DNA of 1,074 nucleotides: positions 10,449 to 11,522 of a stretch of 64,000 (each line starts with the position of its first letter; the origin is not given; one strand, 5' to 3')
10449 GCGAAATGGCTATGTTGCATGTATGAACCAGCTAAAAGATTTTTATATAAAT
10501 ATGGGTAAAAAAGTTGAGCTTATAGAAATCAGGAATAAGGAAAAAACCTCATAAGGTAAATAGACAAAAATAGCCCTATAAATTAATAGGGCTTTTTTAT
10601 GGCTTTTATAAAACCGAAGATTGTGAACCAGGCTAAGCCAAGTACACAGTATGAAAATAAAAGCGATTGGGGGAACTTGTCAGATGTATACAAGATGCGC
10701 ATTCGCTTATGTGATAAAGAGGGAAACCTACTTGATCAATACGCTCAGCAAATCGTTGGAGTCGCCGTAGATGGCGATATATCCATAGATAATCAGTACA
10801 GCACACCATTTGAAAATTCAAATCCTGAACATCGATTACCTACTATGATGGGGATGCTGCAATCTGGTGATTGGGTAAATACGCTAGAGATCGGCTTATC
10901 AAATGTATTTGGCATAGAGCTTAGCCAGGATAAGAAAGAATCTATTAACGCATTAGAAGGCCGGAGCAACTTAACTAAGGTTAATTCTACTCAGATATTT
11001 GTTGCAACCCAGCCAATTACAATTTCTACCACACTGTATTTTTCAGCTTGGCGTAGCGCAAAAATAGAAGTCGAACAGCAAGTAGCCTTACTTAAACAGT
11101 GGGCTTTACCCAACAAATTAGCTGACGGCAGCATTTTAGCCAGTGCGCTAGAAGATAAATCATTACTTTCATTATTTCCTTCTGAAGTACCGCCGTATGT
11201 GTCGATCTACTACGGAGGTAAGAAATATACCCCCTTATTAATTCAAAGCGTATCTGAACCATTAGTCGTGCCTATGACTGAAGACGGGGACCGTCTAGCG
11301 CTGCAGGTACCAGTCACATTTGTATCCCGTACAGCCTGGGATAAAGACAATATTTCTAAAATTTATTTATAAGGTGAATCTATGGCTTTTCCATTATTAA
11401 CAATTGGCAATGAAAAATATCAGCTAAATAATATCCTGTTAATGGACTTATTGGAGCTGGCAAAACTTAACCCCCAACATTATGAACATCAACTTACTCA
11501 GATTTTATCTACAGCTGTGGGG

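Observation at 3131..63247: Nine-member promoter-like family: (T/C)AGGAATA, an A-run ending in CTG, and a -10 hexamer at fixed spacing, in front of virion, lysis and anti-restriction genes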

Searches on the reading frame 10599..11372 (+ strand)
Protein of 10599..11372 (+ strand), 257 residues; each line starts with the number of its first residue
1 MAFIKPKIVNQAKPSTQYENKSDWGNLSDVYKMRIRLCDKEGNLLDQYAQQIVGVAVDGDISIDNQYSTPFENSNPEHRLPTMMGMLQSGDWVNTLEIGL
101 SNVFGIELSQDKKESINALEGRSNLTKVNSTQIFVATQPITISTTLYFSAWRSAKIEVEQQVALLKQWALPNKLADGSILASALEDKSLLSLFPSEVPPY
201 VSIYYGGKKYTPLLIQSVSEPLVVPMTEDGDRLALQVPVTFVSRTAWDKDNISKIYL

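Call 7: search_protein_families(library=phrogs, proteins=[window:10599-11372:+], max_evalue=0.001)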
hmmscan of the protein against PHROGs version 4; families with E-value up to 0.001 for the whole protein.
window:10599-11372:+ (257 aa): 1 family
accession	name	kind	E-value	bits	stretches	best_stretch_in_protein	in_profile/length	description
phrog_1114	-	head and packaging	7.5e-63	213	1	13-256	6-226/229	PmgG-like head morphogenesis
